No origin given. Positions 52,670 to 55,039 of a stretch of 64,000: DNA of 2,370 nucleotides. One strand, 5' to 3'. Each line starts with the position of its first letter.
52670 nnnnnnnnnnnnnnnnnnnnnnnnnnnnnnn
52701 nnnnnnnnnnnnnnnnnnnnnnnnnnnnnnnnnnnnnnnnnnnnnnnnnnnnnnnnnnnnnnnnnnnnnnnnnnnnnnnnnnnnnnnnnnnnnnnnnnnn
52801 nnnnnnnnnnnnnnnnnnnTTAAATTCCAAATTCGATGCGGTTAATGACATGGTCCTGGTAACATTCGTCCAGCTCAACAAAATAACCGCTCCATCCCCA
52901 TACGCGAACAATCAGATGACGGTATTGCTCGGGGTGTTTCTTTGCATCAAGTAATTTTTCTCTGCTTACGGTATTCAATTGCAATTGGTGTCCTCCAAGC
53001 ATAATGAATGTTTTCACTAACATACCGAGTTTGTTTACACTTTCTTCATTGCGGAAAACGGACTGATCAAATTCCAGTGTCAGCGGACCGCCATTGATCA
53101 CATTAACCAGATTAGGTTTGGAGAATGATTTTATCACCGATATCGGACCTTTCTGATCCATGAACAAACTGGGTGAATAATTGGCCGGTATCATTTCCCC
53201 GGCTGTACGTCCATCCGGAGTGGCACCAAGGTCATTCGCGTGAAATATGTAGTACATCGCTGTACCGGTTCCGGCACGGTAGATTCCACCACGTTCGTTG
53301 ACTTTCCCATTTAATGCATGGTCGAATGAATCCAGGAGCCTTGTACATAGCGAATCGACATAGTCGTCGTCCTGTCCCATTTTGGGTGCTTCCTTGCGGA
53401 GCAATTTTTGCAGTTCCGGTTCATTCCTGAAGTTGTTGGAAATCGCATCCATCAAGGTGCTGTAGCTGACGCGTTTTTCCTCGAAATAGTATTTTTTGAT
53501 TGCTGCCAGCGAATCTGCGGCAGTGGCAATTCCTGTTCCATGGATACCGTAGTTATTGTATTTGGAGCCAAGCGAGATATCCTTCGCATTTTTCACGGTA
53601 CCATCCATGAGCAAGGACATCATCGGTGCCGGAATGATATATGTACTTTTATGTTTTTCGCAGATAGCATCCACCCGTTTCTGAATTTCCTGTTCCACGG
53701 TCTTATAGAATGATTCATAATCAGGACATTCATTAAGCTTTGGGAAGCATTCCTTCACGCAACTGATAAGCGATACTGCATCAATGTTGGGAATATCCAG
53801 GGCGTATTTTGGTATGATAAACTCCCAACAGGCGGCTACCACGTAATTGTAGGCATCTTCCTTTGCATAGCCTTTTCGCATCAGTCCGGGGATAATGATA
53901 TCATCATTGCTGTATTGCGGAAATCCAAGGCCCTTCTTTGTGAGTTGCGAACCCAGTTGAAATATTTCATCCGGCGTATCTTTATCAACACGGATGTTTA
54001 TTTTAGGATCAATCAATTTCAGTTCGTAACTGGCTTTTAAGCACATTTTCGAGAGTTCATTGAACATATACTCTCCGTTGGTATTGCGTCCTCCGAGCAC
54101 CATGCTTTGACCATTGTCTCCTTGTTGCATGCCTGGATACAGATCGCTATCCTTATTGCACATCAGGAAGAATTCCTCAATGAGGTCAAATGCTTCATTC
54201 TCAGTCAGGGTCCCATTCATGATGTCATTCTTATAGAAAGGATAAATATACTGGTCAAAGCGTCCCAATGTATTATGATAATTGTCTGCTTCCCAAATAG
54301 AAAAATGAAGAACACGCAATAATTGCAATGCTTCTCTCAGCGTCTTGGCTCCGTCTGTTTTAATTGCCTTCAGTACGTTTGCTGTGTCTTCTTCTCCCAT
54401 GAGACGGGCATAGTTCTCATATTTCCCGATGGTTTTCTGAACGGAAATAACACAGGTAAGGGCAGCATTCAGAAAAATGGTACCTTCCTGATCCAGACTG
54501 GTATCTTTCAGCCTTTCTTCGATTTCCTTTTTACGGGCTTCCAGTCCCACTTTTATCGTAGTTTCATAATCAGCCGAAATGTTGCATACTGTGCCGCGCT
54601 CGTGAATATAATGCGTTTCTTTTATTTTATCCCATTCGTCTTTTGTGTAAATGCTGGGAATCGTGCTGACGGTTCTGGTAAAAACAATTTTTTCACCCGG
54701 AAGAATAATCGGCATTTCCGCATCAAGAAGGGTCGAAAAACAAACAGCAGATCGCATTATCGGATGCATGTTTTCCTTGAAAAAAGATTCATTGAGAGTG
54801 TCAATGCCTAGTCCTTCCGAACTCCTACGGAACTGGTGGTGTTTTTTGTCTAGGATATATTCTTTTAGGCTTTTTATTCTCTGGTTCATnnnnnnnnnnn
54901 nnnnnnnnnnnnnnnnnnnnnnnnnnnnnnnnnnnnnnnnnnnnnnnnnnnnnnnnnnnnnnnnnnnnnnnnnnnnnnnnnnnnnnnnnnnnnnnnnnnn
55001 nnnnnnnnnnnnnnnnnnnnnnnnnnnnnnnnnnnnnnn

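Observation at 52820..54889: Compact PFL2-type GRE: Gly665 radical motif, Cys354-Trp-Glu356 loop, trimmed N-terminus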

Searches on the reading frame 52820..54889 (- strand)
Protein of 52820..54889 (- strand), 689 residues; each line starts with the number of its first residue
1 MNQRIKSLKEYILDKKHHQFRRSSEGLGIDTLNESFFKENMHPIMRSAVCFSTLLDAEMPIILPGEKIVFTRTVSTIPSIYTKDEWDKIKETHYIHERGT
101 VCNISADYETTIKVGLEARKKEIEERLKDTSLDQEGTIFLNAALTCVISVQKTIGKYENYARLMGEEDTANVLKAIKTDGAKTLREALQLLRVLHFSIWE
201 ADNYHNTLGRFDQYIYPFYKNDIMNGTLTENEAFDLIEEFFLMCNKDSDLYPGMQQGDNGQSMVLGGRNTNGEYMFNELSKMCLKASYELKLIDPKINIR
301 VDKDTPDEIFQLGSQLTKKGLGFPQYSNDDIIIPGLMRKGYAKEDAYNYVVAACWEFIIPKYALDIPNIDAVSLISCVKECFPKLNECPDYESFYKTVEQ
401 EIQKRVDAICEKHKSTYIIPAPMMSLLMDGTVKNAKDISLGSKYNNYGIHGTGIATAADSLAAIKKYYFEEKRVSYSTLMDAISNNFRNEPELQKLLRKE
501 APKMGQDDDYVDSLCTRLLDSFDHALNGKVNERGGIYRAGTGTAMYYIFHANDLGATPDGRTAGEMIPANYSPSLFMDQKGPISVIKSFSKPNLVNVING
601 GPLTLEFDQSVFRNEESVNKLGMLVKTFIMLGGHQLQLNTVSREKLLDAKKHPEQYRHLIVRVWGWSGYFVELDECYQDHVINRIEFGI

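Call 5: search_protein_families(library=pfam, proteins=[window:52820-54889:-])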
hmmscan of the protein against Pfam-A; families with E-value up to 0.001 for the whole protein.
window:52820-54889:- (689 aa): 2 families
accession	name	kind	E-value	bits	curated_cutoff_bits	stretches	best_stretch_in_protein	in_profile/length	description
PF02901.20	PFL-like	-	8.6e-93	312.5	24.3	1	81-543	133-639/647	Pyruvate formate lyase-like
PF01228.26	Gly_radical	-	2.5e-21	76.6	22.2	1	571-671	5-106/106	Glycine radical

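Call 6: search_protein_families(library=ncbifam, proteins=[window:52820-54889:-])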
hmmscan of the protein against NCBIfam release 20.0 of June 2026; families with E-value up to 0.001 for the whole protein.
window:52820-54889:- (689 aa): 13 families
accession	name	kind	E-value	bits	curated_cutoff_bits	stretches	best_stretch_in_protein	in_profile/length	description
TIGR01774.1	PFL2-3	subfamily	1.7e-100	337.5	678.2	1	102-687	156-784/786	formate C-acetyltransferase/glycerol dehydratase family glycyl radical enzyme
NF043068.1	glycl_HYPD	equivalog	2.1e-89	300.6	1100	1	167-686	234-781/784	trans-4-hydroxy-L-proline dehydratase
NF007437.0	PRK09983.1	equivalog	3e-83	280.3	1109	1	103-686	156-762/765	formate C-acetyltransferase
NF048009.1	SfplDhtHpfGKleb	equivalog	3.2e-74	250.5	1000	2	402-687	533-822/824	(2S)-3-sulfopropanediol dehydratase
TIGR04394.1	choline_CutC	equivalog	6.2e-73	246.6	1050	2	385-685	479-784/789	choline trimethylamine-lyase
NF048011.1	SfplDhtHpsGDes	equivalog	9.9e-73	245.7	1000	2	405-686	538-818/821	(2S)-3-sulfopropanediol dehydratase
NF033718.1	indole_decarb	equivalog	2.3e-59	201.5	1100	2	418-687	573-866/868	indoleacetate decarboxylase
NF033715.1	glycyl_HPDL_Lrg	equivalog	5.8e-49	166.7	1150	3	166-346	309-499/901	4-hydroxyphenylacetate decarboxylase large subunit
TIGR01255.1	pyr_form_ly_1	equivalog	4.7e-22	78.2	994.2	1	181-685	233-739/744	formate C-acetyltransferase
NF038360.1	rad_fix_GrcA3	exception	2.5e-15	56.3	158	1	614-684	2-72/78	autonomous glycyl radical cofactor GrcA3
TIGR04365.1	spare_glycyl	equivalog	5.1e-07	30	170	1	630-684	66-120/126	autonomous glycyl radical cofactor GrcA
NF008341.1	PRK11127.1-1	equivalog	5.9e-07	29.4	145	1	637-684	27-74/80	autonomous glycyl radical cofactor GrcA2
TIGR04040.1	glycyl_YjjI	hypoth_equivalog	1.7e-05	23.5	498.3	1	179-353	80-233/497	YjjI family glycine radical enzyme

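Call 7: search_solved_structures(query=window:52820-54889:-, show_alignments=3)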
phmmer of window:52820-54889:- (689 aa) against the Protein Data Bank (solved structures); distinct sequences matched with E-value up to 0.001: 36.
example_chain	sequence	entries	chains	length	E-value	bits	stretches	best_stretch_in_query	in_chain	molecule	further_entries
1r8w_A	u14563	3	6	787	2.3e-78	267.4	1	101-686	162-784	glycerol dehydratase | B12-independent glycerol dehydratase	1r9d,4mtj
8id0_A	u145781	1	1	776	8.8e-70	239.1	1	179-687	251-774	formate C-acetyltransferase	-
6vxc_A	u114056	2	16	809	2.5e-69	237.6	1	109-686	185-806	Trans-4-hydroxy-L-proline dehydratase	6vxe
8yjo_A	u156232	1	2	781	7.6e-69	236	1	181-685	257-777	Probable dehydratase PflD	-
5i2a_A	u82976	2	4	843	3.8e-63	217.1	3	101-360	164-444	Diol-dehydratase | Diol dehydratase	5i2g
9f3w_A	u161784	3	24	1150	1.3e-62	215.3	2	409-685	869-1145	Choline trimethylamine-lyase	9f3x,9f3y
8id7_A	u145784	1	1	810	3.8e-61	210.5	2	397-686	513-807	Probable dehydratase YbiW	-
8yjn_A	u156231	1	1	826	4e-61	210.5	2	397-686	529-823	Probable dehydratase YbiW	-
6xs4_A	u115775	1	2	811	1.7e-60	208.4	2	400-687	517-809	Formate C-acetyltransferase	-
9ht9_A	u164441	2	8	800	1.1e-59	205.7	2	385-685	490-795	Choline trimethylamine-lyase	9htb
9r0v_A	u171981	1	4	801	1.1e-59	205.7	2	385-685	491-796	Choline trimethylamine-lyase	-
5faw_A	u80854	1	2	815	1.2e-59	205.6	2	385-685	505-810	Choline trimethylamine-lyase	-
6vue_A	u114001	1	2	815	1.2e-59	205.6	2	385-685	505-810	Choline trimethylamine-lyase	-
5fay_A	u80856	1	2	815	1.2e-59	205.6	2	385-685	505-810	Choline trimethylamine-lyase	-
5fau_A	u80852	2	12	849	1.4e-59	205.4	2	385-685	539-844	Choline trimethylamine-lyase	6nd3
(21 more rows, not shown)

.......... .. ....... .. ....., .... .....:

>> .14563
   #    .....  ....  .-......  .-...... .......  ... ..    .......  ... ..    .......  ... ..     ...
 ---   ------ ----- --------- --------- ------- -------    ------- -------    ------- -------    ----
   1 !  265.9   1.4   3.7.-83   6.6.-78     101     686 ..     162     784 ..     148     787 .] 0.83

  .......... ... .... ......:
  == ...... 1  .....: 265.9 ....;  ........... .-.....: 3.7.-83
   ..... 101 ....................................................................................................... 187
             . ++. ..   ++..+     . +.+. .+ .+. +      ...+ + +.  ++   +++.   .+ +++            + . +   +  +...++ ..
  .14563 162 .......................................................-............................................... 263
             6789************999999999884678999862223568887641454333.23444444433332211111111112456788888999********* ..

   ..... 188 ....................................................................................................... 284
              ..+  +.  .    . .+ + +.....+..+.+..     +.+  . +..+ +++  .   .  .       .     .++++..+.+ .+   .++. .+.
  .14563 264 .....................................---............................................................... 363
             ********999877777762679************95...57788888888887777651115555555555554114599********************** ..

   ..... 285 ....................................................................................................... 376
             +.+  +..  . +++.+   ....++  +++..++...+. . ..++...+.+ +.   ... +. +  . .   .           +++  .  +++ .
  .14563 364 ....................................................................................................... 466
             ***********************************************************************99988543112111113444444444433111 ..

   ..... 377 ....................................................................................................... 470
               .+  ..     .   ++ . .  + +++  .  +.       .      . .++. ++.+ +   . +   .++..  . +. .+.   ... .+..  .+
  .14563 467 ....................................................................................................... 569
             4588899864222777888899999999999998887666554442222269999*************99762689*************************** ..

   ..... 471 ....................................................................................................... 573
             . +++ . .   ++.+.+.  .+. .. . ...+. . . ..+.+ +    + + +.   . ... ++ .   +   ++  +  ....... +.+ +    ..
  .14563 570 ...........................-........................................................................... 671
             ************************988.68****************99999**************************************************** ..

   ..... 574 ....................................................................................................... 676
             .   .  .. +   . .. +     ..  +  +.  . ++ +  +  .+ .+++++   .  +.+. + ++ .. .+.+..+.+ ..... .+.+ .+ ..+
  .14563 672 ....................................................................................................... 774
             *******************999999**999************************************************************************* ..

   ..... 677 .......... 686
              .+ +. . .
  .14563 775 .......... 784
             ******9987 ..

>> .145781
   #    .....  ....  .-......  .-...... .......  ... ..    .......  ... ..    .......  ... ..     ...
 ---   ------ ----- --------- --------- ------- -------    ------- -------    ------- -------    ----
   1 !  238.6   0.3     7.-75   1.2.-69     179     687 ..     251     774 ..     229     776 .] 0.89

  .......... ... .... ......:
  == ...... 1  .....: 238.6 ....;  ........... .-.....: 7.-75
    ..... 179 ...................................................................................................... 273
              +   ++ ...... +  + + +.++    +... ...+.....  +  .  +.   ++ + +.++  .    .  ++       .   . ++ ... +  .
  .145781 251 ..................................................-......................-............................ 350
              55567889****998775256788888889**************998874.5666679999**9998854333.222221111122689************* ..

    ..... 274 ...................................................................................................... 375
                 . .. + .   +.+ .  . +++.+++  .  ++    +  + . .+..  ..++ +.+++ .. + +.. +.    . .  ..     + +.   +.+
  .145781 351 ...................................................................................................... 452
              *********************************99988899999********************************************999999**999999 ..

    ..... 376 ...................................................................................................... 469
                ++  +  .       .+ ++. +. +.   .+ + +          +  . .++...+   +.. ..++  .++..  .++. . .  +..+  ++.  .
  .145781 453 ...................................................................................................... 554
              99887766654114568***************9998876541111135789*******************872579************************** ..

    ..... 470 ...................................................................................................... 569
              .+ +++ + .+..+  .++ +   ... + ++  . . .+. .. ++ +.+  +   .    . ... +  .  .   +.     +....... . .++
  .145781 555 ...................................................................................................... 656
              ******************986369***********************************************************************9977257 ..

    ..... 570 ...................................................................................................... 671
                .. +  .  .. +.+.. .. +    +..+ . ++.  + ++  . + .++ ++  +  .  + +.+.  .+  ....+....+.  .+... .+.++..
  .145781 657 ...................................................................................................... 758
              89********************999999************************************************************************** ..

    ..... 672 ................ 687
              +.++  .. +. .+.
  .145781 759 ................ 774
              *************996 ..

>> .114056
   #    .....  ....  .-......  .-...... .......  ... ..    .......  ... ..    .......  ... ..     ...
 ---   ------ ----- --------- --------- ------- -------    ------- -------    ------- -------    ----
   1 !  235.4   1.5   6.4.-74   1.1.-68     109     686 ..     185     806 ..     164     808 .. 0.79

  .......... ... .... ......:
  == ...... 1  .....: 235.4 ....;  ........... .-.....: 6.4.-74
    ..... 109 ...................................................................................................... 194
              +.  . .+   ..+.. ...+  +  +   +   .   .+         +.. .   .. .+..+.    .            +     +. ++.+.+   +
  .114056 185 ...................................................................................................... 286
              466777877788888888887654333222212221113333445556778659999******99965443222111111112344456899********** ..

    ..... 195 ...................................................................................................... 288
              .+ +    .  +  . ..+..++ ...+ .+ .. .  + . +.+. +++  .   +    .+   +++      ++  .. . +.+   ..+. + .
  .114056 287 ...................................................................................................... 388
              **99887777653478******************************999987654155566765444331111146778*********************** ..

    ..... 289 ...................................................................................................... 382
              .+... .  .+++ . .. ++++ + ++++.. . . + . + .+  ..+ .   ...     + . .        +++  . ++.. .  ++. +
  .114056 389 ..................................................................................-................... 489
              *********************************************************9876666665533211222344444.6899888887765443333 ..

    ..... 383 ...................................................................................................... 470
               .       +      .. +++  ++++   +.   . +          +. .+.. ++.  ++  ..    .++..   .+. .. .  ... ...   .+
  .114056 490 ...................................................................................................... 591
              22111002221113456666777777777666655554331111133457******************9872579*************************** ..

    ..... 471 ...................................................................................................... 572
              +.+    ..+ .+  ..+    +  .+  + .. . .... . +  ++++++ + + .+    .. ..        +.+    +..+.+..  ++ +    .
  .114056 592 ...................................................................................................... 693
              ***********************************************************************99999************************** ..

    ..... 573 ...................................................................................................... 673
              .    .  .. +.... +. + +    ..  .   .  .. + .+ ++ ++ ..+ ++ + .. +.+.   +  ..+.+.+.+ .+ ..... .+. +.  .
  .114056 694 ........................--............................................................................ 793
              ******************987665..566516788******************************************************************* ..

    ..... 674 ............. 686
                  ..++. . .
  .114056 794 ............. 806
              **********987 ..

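Call 8: find_homologous_proteins(query=window:52820-54889:-)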
Query window:52820-54889:- (689 aa): 7474 proteins with E <= 0.001 among 8000 candidates; the best 120 are listed.
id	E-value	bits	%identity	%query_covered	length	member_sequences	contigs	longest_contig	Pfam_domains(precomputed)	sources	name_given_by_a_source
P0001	0.0e+0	1594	100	100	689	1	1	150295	PF02901.21,PF01228.27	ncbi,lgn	-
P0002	0.0e+0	1325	81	100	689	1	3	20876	PF02901.21,PF01228.27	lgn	-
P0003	0.0e+0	1323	81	100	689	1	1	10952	PF02901.21,PF01228.27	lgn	-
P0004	0.0e+0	1294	79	100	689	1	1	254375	PF02901.21,PF01228.27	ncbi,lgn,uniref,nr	ncbi:pyruvate formate lyase family protein [Bacteroides sp.]|uniref:pyruvate formate lyase family pr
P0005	0.0e+0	1291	80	100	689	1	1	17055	PF02901.21,PF01228.27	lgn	-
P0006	0.0e+0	1285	78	100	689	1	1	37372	PF02901.21,PF01228.27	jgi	-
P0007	0.0e+0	1274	78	100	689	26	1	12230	PF02901.21,PF01228.27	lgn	-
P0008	0.0e+0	1260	77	100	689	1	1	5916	PF02901.21,PF01228.27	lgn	-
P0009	0.0e+0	1254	77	100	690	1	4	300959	PF02901.21,PF01228.27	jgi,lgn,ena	-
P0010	0.0e+0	1252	78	100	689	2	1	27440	PF02901.21,PF01228.27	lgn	-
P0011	0.0e+0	1247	77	100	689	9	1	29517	PF02901.21,PF01228.27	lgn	-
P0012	0.0e+0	1241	76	100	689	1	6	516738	PF02901.21,PF01228.27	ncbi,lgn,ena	-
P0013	0.0e+0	1240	76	100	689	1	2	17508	PF02901.21,PF01228.27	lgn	-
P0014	0.0e+0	1240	76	100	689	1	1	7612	PF02901.21,PF01228.27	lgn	-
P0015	0.0e+0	1240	76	100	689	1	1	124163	PF02901.21,PF01228.27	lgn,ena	-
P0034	0.0e+0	1196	73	100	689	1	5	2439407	PF02901.21,PF01228.27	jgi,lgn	jgi:pyruvate-formate lyase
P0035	0.0e+0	1193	73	100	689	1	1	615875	PF02901.21,PF01228.27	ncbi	ncbi:MAG: pyruvate formate lyase family protein [Fermentimonas sp.]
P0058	0.0e+0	1153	71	100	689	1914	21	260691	PF02901.21,PF01228.27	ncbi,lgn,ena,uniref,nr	ncbi:pyruvate formate lyase family protein [Bacteroides fragilis]|uniref:pyruvate formate lyase fami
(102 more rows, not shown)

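Call 16: find_encoding_contigs(protein=P0058, flank=8000, max_places=4)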
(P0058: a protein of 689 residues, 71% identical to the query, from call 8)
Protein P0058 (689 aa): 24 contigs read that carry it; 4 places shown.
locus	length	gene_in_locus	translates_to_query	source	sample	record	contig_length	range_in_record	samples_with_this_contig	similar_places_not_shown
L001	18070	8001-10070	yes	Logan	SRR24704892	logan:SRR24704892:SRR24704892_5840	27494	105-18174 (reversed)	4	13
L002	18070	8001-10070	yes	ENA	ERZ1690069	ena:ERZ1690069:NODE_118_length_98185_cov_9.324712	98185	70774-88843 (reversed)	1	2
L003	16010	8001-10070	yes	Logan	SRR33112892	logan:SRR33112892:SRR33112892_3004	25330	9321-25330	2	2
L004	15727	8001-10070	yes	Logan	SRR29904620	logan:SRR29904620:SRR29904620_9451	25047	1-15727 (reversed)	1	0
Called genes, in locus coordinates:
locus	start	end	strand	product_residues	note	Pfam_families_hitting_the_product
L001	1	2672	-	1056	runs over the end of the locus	PF13620:CarboxypepD_reg, PF13715:CarbopepD_reg_2, PF07715:Plug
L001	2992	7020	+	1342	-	PF07494:Reg_prop (faint), PF08450:SGL (faint), PF07495:Y_Y_Y, PF00512:HisKA, PF02518:HATPase_c, PF00072:Response_reg, PF00165:HTH_AraC, PF12833:HTH_18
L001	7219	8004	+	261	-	PF13353:Fer4_12, PF04055:Radical_SAM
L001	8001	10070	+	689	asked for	PF02901:PFL-like, PF01228:Gly_radical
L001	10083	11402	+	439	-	PF00083:Sugar_tr, PF07690:MFS_1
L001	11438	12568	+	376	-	PF01263:Aldose_epim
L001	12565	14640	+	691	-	PF07944:Beta-AFase-like_GH127_cat, PF20736:Glyco_hydro127M, PF20737:Glyco_hydro127C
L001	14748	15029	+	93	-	PF03992:ABM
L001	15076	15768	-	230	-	-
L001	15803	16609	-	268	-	PF00459:Inositol_P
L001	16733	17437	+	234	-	-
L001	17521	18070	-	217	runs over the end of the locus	PF16499:Melibiase_2, PF17801:Melibiase_C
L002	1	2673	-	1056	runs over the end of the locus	PF13620:CarboxypepD_reg, PF13715:CarbopepD_reg_2, PF07715:Plug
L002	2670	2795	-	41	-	-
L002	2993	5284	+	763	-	PF07494:Reg_prop (faint), PF08450:SGL (faint), PF07495:Y_Y_Y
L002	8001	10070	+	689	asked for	PF02901:PFL-like, PF01228:Gly_radical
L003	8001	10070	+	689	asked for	PF02901:PFL-like, PF01228:Gly_radical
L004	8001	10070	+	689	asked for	PF02901:PFL-like, PF01228:Gly_radical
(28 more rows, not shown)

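Call 18: find_encoding_contigs(protein=P0035, flank=10000, max_places=2)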
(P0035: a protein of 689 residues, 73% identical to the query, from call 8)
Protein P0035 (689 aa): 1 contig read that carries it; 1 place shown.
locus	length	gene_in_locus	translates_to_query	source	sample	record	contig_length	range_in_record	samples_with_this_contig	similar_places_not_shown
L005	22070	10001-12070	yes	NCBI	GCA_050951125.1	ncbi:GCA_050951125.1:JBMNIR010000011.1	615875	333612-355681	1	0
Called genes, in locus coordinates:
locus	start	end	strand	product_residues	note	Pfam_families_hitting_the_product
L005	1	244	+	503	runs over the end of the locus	PF00884:Sulfatase, PF01663:Phosphodiest, PF16347:SGSH_C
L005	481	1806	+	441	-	PF01408:GFO_IDH_MocA (weak), PF21252:Glyco_hydro_109_C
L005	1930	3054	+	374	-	PF16401:DUF5009 (weak)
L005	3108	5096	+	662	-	PF22842:Pel9A-like_beta_helix, PF05048:NosD (faint), PF13229:Beta_helix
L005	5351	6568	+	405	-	PF14307:Glyco_tran_WbsX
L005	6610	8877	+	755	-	PF02065:Melibiase, PF17801:Melibiase_C (weak)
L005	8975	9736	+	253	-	PF13353:Fer4_12, PF04055:Radical_SAM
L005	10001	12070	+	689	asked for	PF02901:PFL-like, PF01228:Gly_radical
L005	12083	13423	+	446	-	PF00083:Sugar_tr, PF07690:MFS_1, PF03137:OATP (weak), PF07690:MFS_1 (weak)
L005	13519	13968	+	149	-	-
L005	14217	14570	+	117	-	-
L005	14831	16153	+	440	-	PF01408:GFO_IDH_MocA, PF02894:GFO_IDH_MocA_C (weak), PF22725:GFO_IDH_MocA_C3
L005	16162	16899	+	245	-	PF06439:3keto-disac_hyd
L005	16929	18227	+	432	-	PF01408:GFO_IDH_MocA, PF19051:GFO_IDH_MocA_C2, PF22725:GFO_IDH_MocA_C3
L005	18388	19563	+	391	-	PF14307:Glyco_tran_WbsX, PF16317:Glyco_hydro_99 (faint)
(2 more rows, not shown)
